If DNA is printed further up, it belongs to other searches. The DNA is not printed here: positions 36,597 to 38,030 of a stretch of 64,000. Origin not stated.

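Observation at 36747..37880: AT-rich 377-aa orphan protein with a HEPN-like N-terminal motif: candidate stand-alone defence or toxin gene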

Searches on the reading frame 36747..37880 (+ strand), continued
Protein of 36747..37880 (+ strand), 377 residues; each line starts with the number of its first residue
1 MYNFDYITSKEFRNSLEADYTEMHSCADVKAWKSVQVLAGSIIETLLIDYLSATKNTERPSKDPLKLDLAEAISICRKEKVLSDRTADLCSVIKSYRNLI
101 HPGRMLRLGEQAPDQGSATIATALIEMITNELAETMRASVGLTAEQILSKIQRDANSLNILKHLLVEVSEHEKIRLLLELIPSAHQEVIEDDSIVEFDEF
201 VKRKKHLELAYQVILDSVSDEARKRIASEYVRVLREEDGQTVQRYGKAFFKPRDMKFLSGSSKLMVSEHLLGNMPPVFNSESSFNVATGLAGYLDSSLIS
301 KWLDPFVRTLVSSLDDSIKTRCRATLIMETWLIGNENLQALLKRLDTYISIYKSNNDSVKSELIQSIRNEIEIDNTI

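Call 27: fold_search(model_id=the predicted structure, library=viral)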
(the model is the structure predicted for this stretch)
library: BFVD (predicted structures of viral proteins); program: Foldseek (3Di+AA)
matches with E <= 10: 214; with E <= 0.001: 0
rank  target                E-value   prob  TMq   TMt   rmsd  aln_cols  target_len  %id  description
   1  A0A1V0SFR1            5.3e-02  0.89  0.27  0.13  20.8       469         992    9  U-box domain protein [Hokovirus HKV1]
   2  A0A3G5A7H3            7.9e-02  0.54  0.17  0.15  20.5       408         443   10  Uncharacterized protein [Hyperionvirus sp.]
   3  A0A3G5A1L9            3.1e-01  0.44  0.21  0.21  19.3       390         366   12  Tetratricopeptide repeat protein [Harvfovirus sp.]
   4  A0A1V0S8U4            3.6e-01  0.38  0.23  0.20  17.0       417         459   12  Ankyrin repeat protein [Catovirus CTV1]
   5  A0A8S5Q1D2            4.3e-01  0.30  0.17  0.13  22.4       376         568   13  Response regulator protein [Siphoviridae sp. ctOCb13]
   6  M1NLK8                4.3e-01  0.25  0.17  0.18  21.8       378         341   10  Repeat protein [Moumouvirus goulette]
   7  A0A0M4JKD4            4.5e-01  0.35  0.23  0.20  21.7       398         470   12  (no name in the UniProt tables at hand)
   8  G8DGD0                4.6e-01  0.57  0.27  0.25  15.6       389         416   13  (no name in the UniProt tables at hand)
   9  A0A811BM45            4.6e-01  0.44  0.25  0.18  19.0       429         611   10  F-box incomplete domain containing protein [Pandoravirus japonicus]
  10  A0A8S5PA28            4.8e-01  0.13  0.14  0.06  25.5       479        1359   11  Minor tail protein [Siphoviridae sp. ctpoI7]
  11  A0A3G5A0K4            5.5e-01  0.28  0.18  0.21  18.8       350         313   10  Uncharacterized protein [Harvfovirus sp.]
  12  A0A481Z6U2            6.4e-01  0.23  0.20  0.17  17.7       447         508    9  Importin beta binding domain protein [Pithovirus LCPAC302]
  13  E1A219                6.7e-01  0.41  0.30  0.12  21.0       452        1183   11  Uncharacterized protein [Aeromonas phage phiAS5]
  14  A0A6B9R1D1            6.7e-01  0.28  0.22  0.18  17.4       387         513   13  (no name in the UniProt tables at hand)
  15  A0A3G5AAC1            6.7e-01  0.15  0.16  0.14  18.9       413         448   11  UDP-N-acetylglucosamine--peptide N-acetylglucosaminyltransferase SPINDLY [Hyperionvirus sp.]
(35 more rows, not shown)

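Call 39: find_encoding_contigs(protein=P0040, flank=10000, max_places=2)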
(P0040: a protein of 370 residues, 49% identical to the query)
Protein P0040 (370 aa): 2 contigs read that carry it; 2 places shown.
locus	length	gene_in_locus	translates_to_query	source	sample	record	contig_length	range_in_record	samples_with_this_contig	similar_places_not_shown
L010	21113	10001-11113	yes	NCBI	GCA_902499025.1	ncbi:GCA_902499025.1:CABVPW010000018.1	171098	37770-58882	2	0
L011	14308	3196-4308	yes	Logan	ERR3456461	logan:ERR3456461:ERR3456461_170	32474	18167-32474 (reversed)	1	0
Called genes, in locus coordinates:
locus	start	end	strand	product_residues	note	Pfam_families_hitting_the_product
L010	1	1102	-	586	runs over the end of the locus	PF01420:Methylase_S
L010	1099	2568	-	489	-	PF12161:HsdM_N, PF02384:N6_Mtase, PF07669:Eco57I (weak)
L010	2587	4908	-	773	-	PF04313:HSDR_N, PF00270:DEAD, PF04851:ResIII, PF18766:SWI2_SNF2, PF08463:EcoEI_R_C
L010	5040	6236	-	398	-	PF00078:RVT_1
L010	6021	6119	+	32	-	-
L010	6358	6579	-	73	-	-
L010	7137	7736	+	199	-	PF00239:Resolvase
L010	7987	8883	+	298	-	PF28093:STM3845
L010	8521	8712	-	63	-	-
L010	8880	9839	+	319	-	PF00078:RVT_1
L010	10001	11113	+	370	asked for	-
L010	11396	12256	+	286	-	-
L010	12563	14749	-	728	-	PF07715:Plug, PF00593:TonB_dep_Rec_b-barrel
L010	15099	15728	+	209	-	PF01810:LysE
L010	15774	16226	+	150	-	-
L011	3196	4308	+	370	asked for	-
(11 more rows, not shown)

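Call 40: find_encoding_contigs(protein=P0076, flank=10000, max_places=2)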
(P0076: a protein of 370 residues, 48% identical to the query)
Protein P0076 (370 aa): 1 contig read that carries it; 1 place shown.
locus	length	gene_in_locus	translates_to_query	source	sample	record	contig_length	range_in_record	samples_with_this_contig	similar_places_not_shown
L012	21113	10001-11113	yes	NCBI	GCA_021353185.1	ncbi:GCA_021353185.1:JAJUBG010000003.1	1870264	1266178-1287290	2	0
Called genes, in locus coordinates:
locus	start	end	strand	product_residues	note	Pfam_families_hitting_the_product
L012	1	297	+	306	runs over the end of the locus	PF00701:DHDPS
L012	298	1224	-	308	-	PF00126:HTH_1, PF03466:LysR_substrate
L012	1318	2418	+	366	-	PF00724:Oxidored_FMN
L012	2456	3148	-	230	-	PF13531:SBP_bac_11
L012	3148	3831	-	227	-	PF03737:RraA-like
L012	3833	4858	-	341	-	PF04909:Amidohydro_2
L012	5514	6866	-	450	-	PF00083:Sugar_tr, PF07690:MFS_1, PF06779:MFS_4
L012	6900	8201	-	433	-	PF02900:LigB, PF07746:LigA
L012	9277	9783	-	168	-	-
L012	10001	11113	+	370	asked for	-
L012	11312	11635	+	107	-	-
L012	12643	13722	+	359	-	-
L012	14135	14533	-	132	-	-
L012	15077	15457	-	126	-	-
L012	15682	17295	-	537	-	-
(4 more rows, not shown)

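Call 47: find_related_loci(query=A1, collection=genome_contigs, flank=10000)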
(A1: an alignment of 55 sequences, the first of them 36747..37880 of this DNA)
Query A1 (377 aa) in genome_contigs; peptide patterns used: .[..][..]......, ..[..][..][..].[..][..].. (x = any residue, [..] = any of these).
56 stretches matched a pattern; 33 encode a relative of the query (tblastn E <= 1e-3); 32 distinct loci.
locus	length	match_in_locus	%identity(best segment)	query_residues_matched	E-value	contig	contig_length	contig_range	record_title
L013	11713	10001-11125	61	1-372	2e-145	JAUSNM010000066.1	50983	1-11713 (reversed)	MAG: Gallionella sp. isolate E19_metabat.bin.65_sub E19_k141_52513, whole genome shotgun sequence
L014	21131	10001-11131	59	1-372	4e-140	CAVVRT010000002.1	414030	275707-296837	MAG: uncultured beta proteobacterium isolate MFD02832.bin.3.66 genome assembly, contig: contig_2178, whole genome shotgu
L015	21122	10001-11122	57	1-372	1e-135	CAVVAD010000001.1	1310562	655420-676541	MAG: uncultured beta proteobacterium isolate MFD04428.bin.1.66 genome assembly, contig: contig_22921, whole genome shotg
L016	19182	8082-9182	52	1-372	2e-124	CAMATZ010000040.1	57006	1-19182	MAG: Bordetella parapertussis isolate MaH-04nov19-207 genome assembly, contig: MaH-04nov19-C1083, whole genome shotgun s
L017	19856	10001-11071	48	1-362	1e-105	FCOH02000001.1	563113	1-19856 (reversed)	Burkholderia peredens type strain LMG 29314 genome assembly, contig: contig000001, whole genome shotgun sequence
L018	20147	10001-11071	48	1-362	1e-105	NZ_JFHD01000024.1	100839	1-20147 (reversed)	Caballeronia zhejiangensis strain OP-1 contig24, whole genome shotgun sequence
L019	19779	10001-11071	48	1-362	1e-105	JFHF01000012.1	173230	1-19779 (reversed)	Caballeronia jiangsuensis strain MP-1 contig12, whole genome shotgun sequence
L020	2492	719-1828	42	1-372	2e-99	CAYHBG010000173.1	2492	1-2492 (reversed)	MAG TPA_asm: uncultured Thermotogae bacterium isolate ERP119294_co1_67 genome assembly, contig: NODE_87003_length_2492_c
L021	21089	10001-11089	42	3-372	6e-91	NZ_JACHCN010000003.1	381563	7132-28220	Rhodanobacter sp. MP7CTX1 Ga0401200_03, whole genome shotgun sequence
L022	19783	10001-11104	41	1-372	3e-89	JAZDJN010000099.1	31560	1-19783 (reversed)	MAG: bacterium isolate MEGAHIT-group-0.487 k141_20009683, whole genome shotgun sequence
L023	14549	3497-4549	42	1-360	3e-84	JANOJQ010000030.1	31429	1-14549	MAG: Lysobacteraceae bacterium isolate VAR_48_metabat_170 VAR_48_k141_3580897, whole genome shotgun sequence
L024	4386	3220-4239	43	1-348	1e-78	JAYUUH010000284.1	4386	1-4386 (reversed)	MAG: Lysobacter sp. isolate GL122_UP_concoct_154 GL122_UP_concoct_154_283, whole genome shotgun sequence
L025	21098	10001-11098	49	3-373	7e-115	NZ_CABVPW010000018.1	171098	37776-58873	Burkholderia lata isolate LMG 23254, whole genome shotgun sequence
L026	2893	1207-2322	38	1-371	2e-77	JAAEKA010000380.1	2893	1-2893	Anaerolineae bacterium clx_CAG2 CAG2c_380, whole genome shotgun sequence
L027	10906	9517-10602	41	1-372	2e-75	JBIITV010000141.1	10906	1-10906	MAG: Lysobacteraceae bacterium isolate ME2004-08-06_3300043437_group2_bin106 Rohwer_bin2503_scaffold_6452_c1, whole geno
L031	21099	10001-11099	46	1-356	3e-68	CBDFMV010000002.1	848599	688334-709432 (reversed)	MAG: Spirosomataceae bacterium isolate 5ffe4e4a-2fd3-4a3f-991a-bcd8711d85d8 genome assembly, contig: contig_2, whole gen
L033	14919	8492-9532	34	1-348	2e-63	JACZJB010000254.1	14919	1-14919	MAG: Anaerolineales bacterium isolate MAG8 chloroflexi_2_contig_1446657, whole genome shotgun sequence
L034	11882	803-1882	35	4-373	1e-61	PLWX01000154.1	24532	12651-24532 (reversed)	MAG: Acidobacteriaceae bacterium isolate palsa_359 73.20120700_P3D.64_contig_214458, whole genome shotgun sequence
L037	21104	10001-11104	34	3-371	8e-60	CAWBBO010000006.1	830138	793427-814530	MAG: uncultured Gaiellaceae bacterium isolate MFD09730.bin.2.97 genome assembly, contig: contig_15272, whole genome shot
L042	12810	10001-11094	60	4-372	8e-92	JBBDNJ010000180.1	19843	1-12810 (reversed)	MAG: Candidatus Binatia bacterium isolate LejiaB_54_11 Lejia_B_3353_length_19843_cov_6, whole genome shotgun sequence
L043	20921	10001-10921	34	1-310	7e-46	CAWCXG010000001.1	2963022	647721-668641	MAG: uncultured Phycisphaeraceae bacterium isolate MFD03250.bin.1.191 genome assembly, contig: contig_12486, whole genom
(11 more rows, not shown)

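Call 55: find_encoding_contigs(protein=P0073, flank=8000, max_places=1)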
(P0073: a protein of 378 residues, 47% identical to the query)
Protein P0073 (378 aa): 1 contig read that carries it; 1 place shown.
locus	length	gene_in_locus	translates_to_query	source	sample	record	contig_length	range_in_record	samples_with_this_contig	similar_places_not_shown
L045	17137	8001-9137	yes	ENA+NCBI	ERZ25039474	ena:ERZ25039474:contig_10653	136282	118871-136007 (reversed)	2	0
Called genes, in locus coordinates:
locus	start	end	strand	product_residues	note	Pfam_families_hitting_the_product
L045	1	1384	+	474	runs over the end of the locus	PF03951:Gln-synt_N, PF00120:Gln-synt_C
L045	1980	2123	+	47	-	-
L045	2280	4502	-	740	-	PF13520:AA_permease_2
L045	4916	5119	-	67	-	-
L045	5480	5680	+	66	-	-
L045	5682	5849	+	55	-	-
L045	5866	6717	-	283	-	-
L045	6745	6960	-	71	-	-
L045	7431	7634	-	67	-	PF02265:S1-P1_nuclease (weak)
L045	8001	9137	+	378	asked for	-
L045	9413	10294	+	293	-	PF13495:Phage_int_SAM_4, PF00589:Phage_integrase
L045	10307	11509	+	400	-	PF14319:Zn_Tnp_IS91, PF04986:Y2_Tnp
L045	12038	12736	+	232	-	-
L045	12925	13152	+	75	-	-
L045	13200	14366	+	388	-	-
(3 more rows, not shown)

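Call 56: find_encoding_contigs(protein=P0039, flank=8000, max_places=1)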
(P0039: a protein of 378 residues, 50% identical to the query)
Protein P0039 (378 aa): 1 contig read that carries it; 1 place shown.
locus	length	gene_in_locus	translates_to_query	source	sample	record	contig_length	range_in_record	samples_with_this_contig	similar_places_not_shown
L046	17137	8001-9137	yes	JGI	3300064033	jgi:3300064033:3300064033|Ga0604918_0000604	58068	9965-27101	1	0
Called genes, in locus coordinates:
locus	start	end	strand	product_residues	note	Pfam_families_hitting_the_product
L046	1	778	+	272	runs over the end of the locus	PF03104:DNA_pol_B_exo1 (weak), PF10108:DNA_pol_B_exo2, PF13482:RNase_H_2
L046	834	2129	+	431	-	PF01938:TRAM (weak), PF05958:tRNA_U5-meth_tr, PF13847:Methyltransf_31 (weak), PF13649:Methyltransf_25 (weak)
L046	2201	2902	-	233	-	PF01027:Bax1-I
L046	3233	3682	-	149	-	PF01242:PTPS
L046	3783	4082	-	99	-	PF22495:HTH_92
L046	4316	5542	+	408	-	PF00696:AA_kinase, PF01842:ACT, PF22468:ACT_9 (weak), PF01842:ACT (weak), PF13840:ACT_7, PF22468:ACT_9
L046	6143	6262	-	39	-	-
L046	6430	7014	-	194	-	-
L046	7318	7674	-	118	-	-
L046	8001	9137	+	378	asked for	-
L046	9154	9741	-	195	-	-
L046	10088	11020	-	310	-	PF00126:HTH_1, PF03466:LysR_substrate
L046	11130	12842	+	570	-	PF02776:TPP_enzyme_N, PF00205:TPP_enzyme_M, PF02775:TPP_enzyme_C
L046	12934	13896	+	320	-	PF03401:TctC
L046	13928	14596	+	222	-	PF12973:Cupin_7 (faint)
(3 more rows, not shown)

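Call 57: find_encoding_contigs(protein=P0086, flank=8000, max_places=1)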
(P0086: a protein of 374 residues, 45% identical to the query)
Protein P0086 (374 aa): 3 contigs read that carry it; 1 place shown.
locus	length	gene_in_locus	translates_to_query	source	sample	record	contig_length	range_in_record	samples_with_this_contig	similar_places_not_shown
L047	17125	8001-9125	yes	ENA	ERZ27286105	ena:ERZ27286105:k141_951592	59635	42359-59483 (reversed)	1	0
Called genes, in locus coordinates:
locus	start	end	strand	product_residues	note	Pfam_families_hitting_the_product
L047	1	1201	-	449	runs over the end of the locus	PF00289:Biotin_carb_N, PF02222:ATP-grasp, PF02786:CPSase_L_D2, PF07478:Dala_Dala_lig_C, PF02785:Biotin_carb_C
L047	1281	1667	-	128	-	-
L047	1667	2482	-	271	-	PF03372:Exo_endo_phos (weak)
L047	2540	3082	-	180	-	PF04978:MST (weak), PF12867:DinB_2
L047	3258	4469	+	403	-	PF00144:Beta-lactamase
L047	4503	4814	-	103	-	-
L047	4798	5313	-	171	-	PF13151:DUF3990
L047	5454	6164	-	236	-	PF08818:DUF1801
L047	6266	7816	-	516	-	PF01039:Carboxyl_trans, PF03255:ACCA (weak)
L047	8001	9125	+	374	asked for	-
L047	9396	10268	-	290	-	PF01400:Astacin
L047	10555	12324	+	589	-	PF07538:ChW (faint)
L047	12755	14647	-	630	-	PF17092:PCB_OB (faint), PF21710:Spt6_S1 (faint), PF00575:S1 (weak), PF00575:S1, PF23459:S1_RRP5 (weak), PF00575:S1, PF23459:S1_RRP5 (weak), PF00575:S1, +1 more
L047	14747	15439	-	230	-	PF02224:Cytidylate_kin, PF13207:AAA_17 (faint), PF13238:AAA_18 (faint), PF13671:AAA_33 (faint)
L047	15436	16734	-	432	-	PF00275:EPSP_synthase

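Call 61: search_protein_families(library=pfam, alignment_id=A4, max_evalue=0.00001)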
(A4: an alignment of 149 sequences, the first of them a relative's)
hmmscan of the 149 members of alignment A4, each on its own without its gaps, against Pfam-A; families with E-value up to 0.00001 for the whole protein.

A. member 1, L014:7595-8275:+ (227 aa): 1 family
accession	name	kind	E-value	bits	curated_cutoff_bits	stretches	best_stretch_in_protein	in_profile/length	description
PF01027.25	Bax1-I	-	4e-48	164.4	34.1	1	17-219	1-207/207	Inhibitor of apoptosis-promoting Bax1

B. families by the number of members that match (of 149 scanned): 129 families (the first 25 are shown)
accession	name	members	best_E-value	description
PF02867.20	Ribonuc_red_lgC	4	5.5e-128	Ribonucleotide reductase, barrel domain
PF12637.14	TSCPD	3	1.3e-07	TSCPD domain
PF00563.25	EAL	2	8.9e-72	EAL domain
PF01012.27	ETF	2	1.4e-41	Electron transfer flavoprotein domain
PF13751.12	DDE_Tnp_1_6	2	6e-26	Transposase DDE domain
PF00903.31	Glyoxalase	2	9.6e-20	Glyoxalase/Bleomycin resistance protein/Dioxygenase superfamily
PF12833.13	HTH_18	2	1.5e-18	Helix-turn-helix domain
PF01609.27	DDE_Tnp_1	2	1.2e-16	Transposase DDE domain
PF13191.12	AAA_16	2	8.4e-16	AAA ATPase domain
PF01381.28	HTH_3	2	1.6e-15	Helix-turn-helix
PF13401.12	AAA_22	2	4.9e-12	AAA domain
PF00165.29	HTH_AraC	2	6.9e-12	Bacterial regulatory helix-turn-helix proteins, AraC family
PF00317.26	Ribonuc_red_lgN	2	2.1e-08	Ribonucleotide reductase, all-alpha domain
PF13173.12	AAA_14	2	4.1e-07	AAA domain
PF09364.15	XFP_N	1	8.3e-174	XFP N-terminal domain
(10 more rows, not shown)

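Call 62: search_protein_families(library=padloc, alignment_id=A4, max_evalue=0.00001)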
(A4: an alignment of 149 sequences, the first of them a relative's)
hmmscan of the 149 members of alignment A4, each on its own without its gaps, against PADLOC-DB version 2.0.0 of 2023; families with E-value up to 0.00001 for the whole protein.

A. member 1, L014:7595-8275:+ (227 aa): 0 families

B. families by the number of members that match (of 149 scanned): 139 families (the first 25 are shown)
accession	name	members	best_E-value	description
PDLC04140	mad8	2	3.1e-07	mads_8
PDLC03348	MTase_II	1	1.3e-118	Type II methyltransferase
PDLC02939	RT_II-A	1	1.1e-103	-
PDLC03356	MTase_II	1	4.4e-91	Type II methyltransferase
PDLC02936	RT_I-A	1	2.2e-76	-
PDLC03215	MTase_II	1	5.3e-76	Type II methyltransferase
PDLC03414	REase_II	1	7.9e-67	Type II restriction enzyme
PDLC02928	NDT_II-A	1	1.6e-58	-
PDLC02941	RT_II-A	1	5.6e-53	-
PDLC03739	RT_Ec107-like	1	6e-48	retron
PDLC02944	RT_III-A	1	4.6e-47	-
PDLC02956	RT_XIII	1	1.3e-46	-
PDLC02942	RT_III-A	1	1.9e-46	-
PDLC02943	RT_III-A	1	1.8e-45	-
PDLC02946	RT_III-A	1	6.8e-43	-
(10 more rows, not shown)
